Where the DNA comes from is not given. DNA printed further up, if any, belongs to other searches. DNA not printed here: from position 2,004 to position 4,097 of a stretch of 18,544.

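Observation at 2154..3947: Virion appendage candidate combining an MBL-fold hydrolase with choline-binding-type repeats (Pce-like architecture)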

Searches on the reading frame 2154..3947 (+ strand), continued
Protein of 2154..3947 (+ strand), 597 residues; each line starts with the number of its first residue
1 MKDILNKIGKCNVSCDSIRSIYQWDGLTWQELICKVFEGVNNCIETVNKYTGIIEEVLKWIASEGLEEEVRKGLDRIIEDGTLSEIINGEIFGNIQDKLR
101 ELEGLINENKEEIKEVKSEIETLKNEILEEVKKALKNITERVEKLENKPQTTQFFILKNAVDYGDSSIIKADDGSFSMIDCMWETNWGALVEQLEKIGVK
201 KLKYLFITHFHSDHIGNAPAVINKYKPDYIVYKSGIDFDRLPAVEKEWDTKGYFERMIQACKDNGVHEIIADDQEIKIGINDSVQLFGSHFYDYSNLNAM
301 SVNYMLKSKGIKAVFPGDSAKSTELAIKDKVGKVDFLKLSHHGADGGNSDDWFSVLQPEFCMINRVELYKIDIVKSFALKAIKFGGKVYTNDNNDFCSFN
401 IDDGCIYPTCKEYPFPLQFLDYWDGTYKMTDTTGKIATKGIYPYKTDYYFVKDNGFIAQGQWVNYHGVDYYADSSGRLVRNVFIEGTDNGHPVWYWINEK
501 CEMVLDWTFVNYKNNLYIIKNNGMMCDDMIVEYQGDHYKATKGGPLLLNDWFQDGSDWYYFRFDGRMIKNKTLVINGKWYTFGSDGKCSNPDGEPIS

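Call 33: get_annotated_region(hit=H57, flank=3000)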
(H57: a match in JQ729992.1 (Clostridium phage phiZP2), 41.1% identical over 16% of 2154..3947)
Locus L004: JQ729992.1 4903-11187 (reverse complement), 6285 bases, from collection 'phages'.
description: Clostridium phage phiZP2, complete genome.
organism: Clostridium phage phiZP2 (NCBI taxid 1162306)
taxonomy: Viruses; Duplodnaviria; Heunggongvirae; Uroviricota; Caudoviricetes; Guelinviridae; Brucesealvirus; Brucesealvirus ZP2
host: Clostridium perfringens; source: -; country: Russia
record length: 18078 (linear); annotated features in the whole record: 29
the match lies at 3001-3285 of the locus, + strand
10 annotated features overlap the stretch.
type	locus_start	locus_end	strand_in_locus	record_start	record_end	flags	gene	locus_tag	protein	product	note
CDS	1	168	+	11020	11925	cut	-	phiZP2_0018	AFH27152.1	connector protein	upper collar protein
CDS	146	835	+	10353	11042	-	-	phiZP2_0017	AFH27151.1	collar protein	lower collar protein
CDS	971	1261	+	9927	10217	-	-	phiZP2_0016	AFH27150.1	hypothetical protein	-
CDS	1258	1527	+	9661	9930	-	-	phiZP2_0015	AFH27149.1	hypothetical protein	-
CDS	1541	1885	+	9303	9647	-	-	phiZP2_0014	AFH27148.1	hypothetical protein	pfam01391 collagen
CDS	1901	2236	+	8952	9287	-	-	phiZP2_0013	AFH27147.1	hypothetical protein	-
CDS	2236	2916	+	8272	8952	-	-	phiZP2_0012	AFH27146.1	N-acetylmuramoyl-L-alanine amidase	pfam01510 Amidase_2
CDS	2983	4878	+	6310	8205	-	-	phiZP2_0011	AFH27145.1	pre-neck appendage protein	pfam12708 pectate_lyase_3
CDS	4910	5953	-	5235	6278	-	-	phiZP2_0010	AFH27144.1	DNA encapsidation protein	pfam05894 Podovirus_Gp16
CDS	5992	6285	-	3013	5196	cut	-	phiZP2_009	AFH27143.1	DNA polymerase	pfam03175 DNA polymerase type B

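Call 34: get_annotated_region(hit=H24, flank=7000)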
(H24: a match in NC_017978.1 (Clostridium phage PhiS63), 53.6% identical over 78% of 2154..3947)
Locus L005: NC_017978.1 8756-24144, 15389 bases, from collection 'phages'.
description: Clostridium phage PhiS63, complete genome.
organism: Clostridium phage PhiS63 (NCBI taxid 1187894)
taxonomy: Viruses; Duplodnaviria; Heunggongvirae; Uroviricota; Caudoviricetes
host: Clostridium perfringens strain S63; source: -; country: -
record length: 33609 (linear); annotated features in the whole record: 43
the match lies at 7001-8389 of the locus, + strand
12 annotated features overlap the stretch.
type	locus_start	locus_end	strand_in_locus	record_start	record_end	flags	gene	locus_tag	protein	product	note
CDS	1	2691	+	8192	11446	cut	-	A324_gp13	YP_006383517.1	tail length tape measure protein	tail measure protein; TP901 family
CDS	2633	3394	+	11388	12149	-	-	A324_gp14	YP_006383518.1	distal tail protein Dit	phage tail component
CDS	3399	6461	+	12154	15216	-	-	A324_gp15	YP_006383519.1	peptidase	structural protein, endopeptidase family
CDS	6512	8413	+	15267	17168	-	-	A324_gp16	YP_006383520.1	BppU family baseplate upper protein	metallo-beta-lactamase family protein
CDS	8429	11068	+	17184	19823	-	-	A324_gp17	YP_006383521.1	tail fiber protein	-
CDS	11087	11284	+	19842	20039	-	-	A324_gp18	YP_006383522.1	gp18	-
CDS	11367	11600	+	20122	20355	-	-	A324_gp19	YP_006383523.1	hemolysin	immuneglobulin-binding protein/adhesion-like protein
CDS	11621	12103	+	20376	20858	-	-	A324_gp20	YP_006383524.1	cobalt ABC transporter permease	putative holin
CDS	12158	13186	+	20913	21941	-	-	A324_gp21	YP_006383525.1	endolysin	endolysin; glycosyl-hydrolase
CDS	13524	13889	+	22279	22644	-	-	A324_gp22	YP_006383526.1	gp22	-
CDS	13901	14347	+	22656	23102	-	-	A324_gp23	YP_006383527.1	gp23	beta-lactamase-like protein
CDS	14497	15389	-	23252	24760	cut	-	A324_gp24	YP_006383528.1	integrase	integrase/recombinase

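Call 35: predict_structure(alignment_id=A1)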
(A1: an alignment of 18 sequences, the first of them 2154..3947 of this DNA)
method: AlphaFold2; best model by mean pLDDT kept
length: 597 residues; sequences in the alignment: 18
mean_pLDDT: 77.8   pTM: 0.56
mean pLDDT of the five models: 77.8, 77.0, 75.6, 75.2, 70.8
residues with pLDDT >= 90: 231; 70-90: 188; 50-70: 109; < 50: 69
segments of 3 or more residues with pLDDT < 50: 12-41, 73-92, 137-146
pLDDT, mean of each block of 10 residues (from residue 1): 59 39 34 42 51 60 61 42 42 53 56 55 60 51 50 90 85 94 90 94 93 88 97 86 80 93 97 93 91 71 88 80 75 84 59 84 72 75 83 84 80 64 83 84 90 93 94 95 90 92 93 93 92 93 93 93 93 92 94 87
secondary structure, 60 per line:
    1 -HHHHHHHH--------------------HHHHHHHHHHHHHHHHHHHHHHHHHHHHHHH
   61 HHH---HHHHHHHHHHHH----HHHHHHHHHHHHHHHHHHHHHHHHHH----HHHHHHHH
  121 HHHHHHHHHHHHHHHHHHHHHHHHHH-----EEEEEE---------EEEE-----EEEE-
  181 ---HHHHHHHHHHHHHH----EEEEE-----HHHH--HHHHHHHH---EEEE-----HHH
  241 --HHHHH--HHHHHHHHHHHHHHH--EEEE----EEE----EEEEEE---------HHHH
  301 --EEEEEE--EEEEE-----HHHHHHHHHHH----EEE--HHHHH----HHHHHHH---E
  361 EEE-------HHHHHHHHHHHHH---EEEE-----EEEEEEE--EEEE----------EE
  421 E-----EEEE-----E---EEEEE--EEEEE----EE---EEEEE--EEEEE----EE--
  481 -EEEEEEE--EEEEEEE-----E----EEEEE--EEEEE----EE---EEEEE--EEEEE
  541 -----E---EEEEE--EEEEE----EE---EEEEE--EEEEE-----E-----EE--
elements in order: H2-9 H30-63 H67-78 H83-108 H113-146 E152-157 E167-170 E176-179 H184-197 E202-206 H212-215 H218-225 E229-232 H243-247 H250-264 E267-270 E275-277 E282-287 H297-300 E303-308 E311-315 H321-331 E336-338 H341-345 H350-356 E360-363 H371-383 E387-390 E396-402 E405-408 E419-421 E427-430 E440-444 E447-451 E461-465 E468-472 E482-488 E491-497 E508-512 E515-519 E529-533 E536-540 E550-554 E557-561 E571-575 E578-582

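Call 40: fold_search(model_id=the predicted structure, library=pdb)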
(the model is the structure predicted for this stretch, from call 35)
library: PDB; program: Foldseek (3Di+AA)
matches with E <= 10: 740; with E <= 0.001: 223
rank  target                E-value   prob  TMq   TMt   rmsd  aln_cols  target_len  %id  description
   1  2bib                  3.2e-33  1.00  0.37  0.41  19.4       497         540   20  Crystal structure of the complete modular teichioic acid phosphorylcholine esterase Pce (CbpE) from Streptococcus pneumo (released 2005-05-09)
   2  1wra_B                4.6e-18  1.00  0.37  0.69   5.4       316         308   21  Crystal Structure of Phosphorylcholine Esterase Domain of the Virulence Factor Choline Binding Protein E from Streptoc (released 2005-05-31)
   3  1wra_A                5.3e-16  1.00  0.38  0.71   4.9       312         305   21  Crystal Structure of Phosphorylcholine Esterase Domain of the Virulence Factor Choline Binding Protein E from Streptoc (released 2005-05-31)
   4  7pl2                  6.9e-14  1.00  0.15  0.22  15.1       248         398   20  Crystal structure of choline-binding module of LytB from Streptococcus pneumoniae (released 2022-09-07)
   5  7pl5_BBB              1.7e-12  1.00  0.25  0.73   5.3       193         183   20  Crystal structure of choline-binding module (R1-R9) of LytB from Streptococcus pneumoniae (released 2022-09-07)
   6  8jhz_A                1.8e-12  1.00  0.11  0.04  25.5       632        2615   10  Cryo-EM structure of the TcsH-TMPRSS2 complex (released 2024-03-20)
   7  9ic4                  2.0e-12  1.00  0.36  0.76   3.8       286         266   15  Crystal structure of beta-lactamase-like domain of ComEC from Moorella glycerini (released 2025-10-01)
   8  7u1z_A                7.5e-12  1.00  0.13  0.06  26.6       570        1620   10  Crystal structure of the DRBD and CROPs of TcdA (released 2022-03-09)
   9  7pog                  7.9e-12  1.00  0.21  0.06  24.1       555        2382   11  High-resolution structure of native toxin A from Clostridioides difficile (released 2021-12-08)
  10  7pl5_AAA              1.4e-11  1.00  0.24  0.72   5.1       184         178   21  Crystal structure of choline-binding module (R1-R9) of LytB from Streptococcus pneumoniae (released 2022-09-07)
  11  6ar6_A                1.6e-11  1.00  0.21  0.07  18.8       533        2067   11  Clostridioides difficile toxinB with DLD-4 darpin (released 2018-08-22)
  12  9o9q                  1.7e-11  1.00  0.19  0.09  24.8       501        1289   12  Structure of full-length Streptococcus mutans GtfD active site mutant (D465S, D584S) (released 2026-04-08)
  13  8qen                  1.8e-11  1.00  0.18  0.06  25.2       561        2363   12  cryo-EM structure of apo Clostridioides difficile toxin B (released 2024-03-20)
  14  6hvg_A                2.3e-11  1.00  0.13  0.07  11.7       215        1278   14  Crystal Structure of Truncated Alternansucrase from Leuconostoc mesenteroides NRRL B-1355 (released 2019-02-27)
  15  9o9p                  2.6e-11  1.00  0.19  0.09  23.4       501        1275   13  Structure of wild type full-length Streptococcus mutans GtfD (GTF-S) (released 2026-04-08)
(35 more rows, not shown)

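Call 42: search_protein_families(library=ncbifam, proteins=[window:2154-3947:+], max_evalue=0.01)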
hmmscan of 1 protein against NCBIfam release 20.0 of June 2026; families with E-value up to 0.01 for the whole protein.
window:2154-3947:+ (597 aa): 23 families
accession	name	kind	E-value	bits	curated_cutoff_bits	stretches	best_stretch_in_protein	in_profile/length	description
NF033838.0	PspC_subgroup_1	exception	3.4e-11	42.5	700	1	424-583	512-660/684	pneumococcal surface protein PspC, choline-binding form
NF049846.1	blaAHM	exception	5.6e-11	41.9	590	1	161-365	68-262/304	AHM family subclass B3-like metallo-beta-lactamase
NF033930.1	pneumo_PspA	exception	2.5e-10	39.7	850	1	426-582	490-635/659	pneumococcal surface protein A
NF033840.1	PspC_relate_1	equivalog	3.3e-08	32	850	1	442-571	832-952/967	PspC-related protein choline-binding protein 1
NF012229.1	bla_class_B_core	domain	4.1e-07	30.3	100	1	152-218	2-68/139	metallo-beta-lactamase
NF041809.1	Avs1a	equivalog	9.9e-07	27.8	420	1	287-361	241-321/387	AVAST type 1 anti-phage system MBL fold metallo-hydrolase Avs1a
TIGR00361.1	ComEC_Rec2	equivalog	1.7e-06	26.5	190.05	1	193-363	484-630/663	DNA internalization-related competence protein ComEC/Rec2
TIGR04035.1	glucan_65_rpt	repeat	7.2e-06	26.1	147.7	1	446-488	20-62/64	glucan-binding repeat-containing protein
NF033928.1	alph_xenorhab_A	subfamily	1.4e-05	24.6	125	1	24-168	61-197/339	alpha-xenorhabdolysin family binary toxin subunit A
NF040860.1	blaWUS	exception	9.5e-05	21.7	540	1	141-217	25-102/246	WUS family subclass B1 metallo-beta-lactamase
NF000801.0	PRK00055.1-3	equivalog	9.6e-05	21.6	252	1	168-220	23-72/307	ribonuclease Z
TIGR02651.1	RNase_Z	equivalog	0.00034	19.8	292.95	1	195-220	45-70/302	ribonuclease Z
NF000442.2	blaTUS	exception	0.00068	19.1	550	1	155-217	39-102/248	TUS family subclass B1 metallo-beta-lactamase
NF012137.0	bla_xUS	exception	0.0011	18.4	400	1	142-217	26-102/246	MUS/TUS/MOC family subclass B1 metallo-beta-lactamase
NF033088.2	bla_subclass_B1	equivalog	0.0015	18.2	200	1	161-221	27-88/217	subclass B1 metallo-beta-lactamase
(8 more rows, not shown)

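Call 51: search_solved_structures(query=A1, max_evalue=0.001, show_alignments=0)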
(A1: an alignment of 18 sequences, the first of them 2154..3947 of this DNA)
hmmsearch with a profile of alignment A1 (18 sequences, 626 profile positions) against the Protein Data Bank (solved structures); distinct sequences matched with E-value up to 0.001: 28.
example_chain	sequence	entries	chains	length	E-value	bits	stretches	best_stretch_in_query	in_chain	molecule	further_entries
2bib_A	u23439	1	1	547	2.3e-29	105.5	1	219-616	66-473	TEICHOIC ACID PHOSPHORYLCHOLINE ESTERASE/ CHOLINE BINDING PROTEIN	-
7pl2_A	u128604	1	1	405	1.3e-22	83.2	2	463-615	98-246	Putative endo-beta-N-acetylglucosaminidase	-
12qj_A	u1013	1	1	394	1.1e-21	80.2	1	219-392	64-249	Choline binding protein E CbpE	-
1wra_A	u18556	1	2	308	1.8e-18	69.6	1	219-391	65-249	Teichoic acid phosphorylcholine esterase/choline binding protein E (cbpE)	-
7pog_A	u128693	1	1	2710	1.9e-09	39.8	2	518-617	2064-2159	Toxin A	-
1gvm_A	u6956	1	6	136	7.3e-09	37.8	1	547-617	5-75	AUTOLYSIN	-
7pl5_AAA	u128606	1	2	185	3.1e-08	35.7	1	524-599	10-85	Putative endo-beta-N-acetylglucosaminidase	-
5umi_C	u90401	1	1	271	3.2e-08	35.7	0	563-617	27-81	Toxin A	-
7u1z_B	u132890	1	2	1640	3.6e-08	35.5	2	518-617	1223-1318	Toxin A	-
1hcx_A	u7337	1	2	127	1e-07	34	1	557-617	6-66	MAJOR AUTOLYSIN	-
2bml_A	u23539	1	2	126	1.1e-07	34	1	557-617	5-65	AUTOLYSIN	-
4x36_A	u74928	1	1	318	2.2e-07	32.9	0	522-602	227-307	Autolysin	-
4iwt_A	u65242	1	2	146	3e-07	32.5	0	547-617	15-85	Lytic amidase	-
2qj6_A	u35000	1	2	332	3.3e-07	32.4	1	532-617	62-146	Toxin A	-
9mx1_A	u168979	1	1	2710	1e-06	30.7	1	518-617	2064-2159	Toxin A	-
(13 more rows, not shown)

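Call 58: find_encoding_contigs(protein=P0005, flank=10000, max_places=2)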
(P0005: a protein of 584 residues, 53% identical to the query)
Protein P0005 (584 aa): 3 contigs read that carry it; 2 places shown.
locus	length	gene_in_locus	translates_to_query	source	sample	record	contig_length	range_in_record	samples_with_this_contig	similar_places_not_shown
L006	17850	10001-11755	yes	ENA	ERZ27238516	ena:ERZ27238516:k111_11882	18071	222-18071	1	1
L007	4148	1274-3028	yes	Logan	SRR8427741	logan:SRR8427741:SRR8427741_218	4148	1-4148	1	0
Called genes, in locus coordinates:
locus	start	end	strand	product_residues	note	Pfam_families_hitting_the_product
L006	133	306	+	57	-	-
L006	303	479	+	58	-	-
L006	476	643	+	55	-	-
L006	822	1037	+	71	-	-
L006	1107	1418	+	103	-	PF04026:SpoVG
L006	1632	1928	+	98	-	-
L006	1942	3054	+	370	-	PF25622:Phi29_MCP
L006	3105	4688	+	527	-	PF00959:Phage_lysozyme, PF01551:Peptidase_M23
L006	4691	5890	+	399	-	PF20934:phi29_gp9_C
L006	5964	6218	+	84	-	-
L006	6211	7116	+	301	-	PF05352:Phage_connector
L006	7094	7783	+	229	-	-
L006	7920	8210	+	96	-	-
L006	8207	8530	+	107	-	PF01391:Collagen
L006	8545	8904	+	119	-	-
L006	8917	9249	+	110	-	-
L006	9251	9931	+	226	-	PF01510:Amidase_2, PF08239:SH3_3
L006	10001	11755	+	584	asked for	PF00753:Lactamase_B, PF19127:Choline_bind_3 (weak)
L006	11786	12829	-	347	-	PF05894:Podovirus_Gp16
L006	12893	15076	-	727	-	PF03175:DNA_pol_B_2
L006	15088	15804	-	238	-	-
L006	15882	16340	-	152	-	-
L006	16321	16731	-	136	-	PF11753:DUF3310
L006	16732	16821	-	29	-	-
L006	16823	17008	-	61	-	-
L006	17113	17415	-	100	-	-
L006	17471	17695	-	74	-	-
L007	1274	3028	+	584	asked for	PF00753:Lactamase_B, PF19127:Choline_bind_3 (weak)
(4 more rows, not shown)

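Call 66: fold_search(model_id=the predicted structure, library=viral)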
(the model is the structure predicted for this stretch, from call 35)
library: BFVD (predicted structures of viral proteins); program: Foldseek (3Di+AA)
matches with E <= 10: 381; with E <= 0.001: 9
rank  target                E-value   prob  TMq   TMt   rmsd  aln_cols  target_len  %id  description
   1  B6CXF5                1.2e-27  1.00  0.42  0.27  23.1       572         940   21  (no name in the UniProt tables at hand)
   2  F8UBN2                1.3e-27  1.00  0.40  0.67  20.6       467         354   22  (no name in the UniProt tables at hand)
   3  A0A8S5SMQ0            9.6e-11  1.00  0.21  0.42   5.2       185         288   19  Lysin [Siphoviridae sp. ct2KB1]
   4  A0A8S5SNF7            2.3e-08  1.00  0.08  0.16  13.2       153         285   18  N-acetylmuramoyl-L-alanine amidase [Siphoviridae sp. ctnR613]
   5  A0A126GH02            2.9e-08  1.00  0.18  0.65   3.4       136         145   22  Amidase (Fragment) [Streptococcus phage phiARI0274]
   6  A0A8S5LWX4            1.0e-07  1.00  0.10  0.18   8.8       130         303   18  Peptidase C51 domain-containing protein [Siphoviridae sp. ctabX13]
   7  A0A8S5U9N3            1.4e-04  0.98  0.14  0.23  21.2       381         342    9  lysozyme [Siphoviridae sp. ctKNZ79]
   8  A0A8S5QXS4            1.9e-04  1.00  0.11  0.20  15.3       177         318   15  Endolysin [Siphoviridae sp. ctoWO12]
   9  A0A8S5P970            5.3e-04  1.00  0.15  0.10  25.0       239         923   15  Tail protein [Siphoviridae sp. ctpoI7]
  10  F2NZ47                1.2e-03  0.99  0.23  0.36  21.4       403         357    8  Complete DpAV4 genome [Diadromus pulchellus ascovirus 4a]
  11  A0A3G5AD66            2.3e-03  0.99  0.21  0.21  17.8       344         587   11  MBL fold metallo-hydrolase [Hyperionvirus sp.]
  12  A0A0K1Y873            7.7e-03  0.25  0.06  0.07  19.4       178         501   10  (no name in the UniProt tables at hand)
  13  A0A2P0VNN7            9.1e-03  0.57  0.12  0.22  16.9       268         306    8  Leucine-rich repeat-containing protein [Tetraselmis virus 1]
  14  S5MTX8                9.1e-03  0.14  0.06  0.09  18.8       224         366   12  Uncharacterized protein [Brevibacillus phage Jimmer1]
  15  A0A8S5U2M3            1.3e-02  0.84  0.10  0.21  12.0       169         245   10  TIGR02594 family protein [Podoviridae sp. ctCDM29]
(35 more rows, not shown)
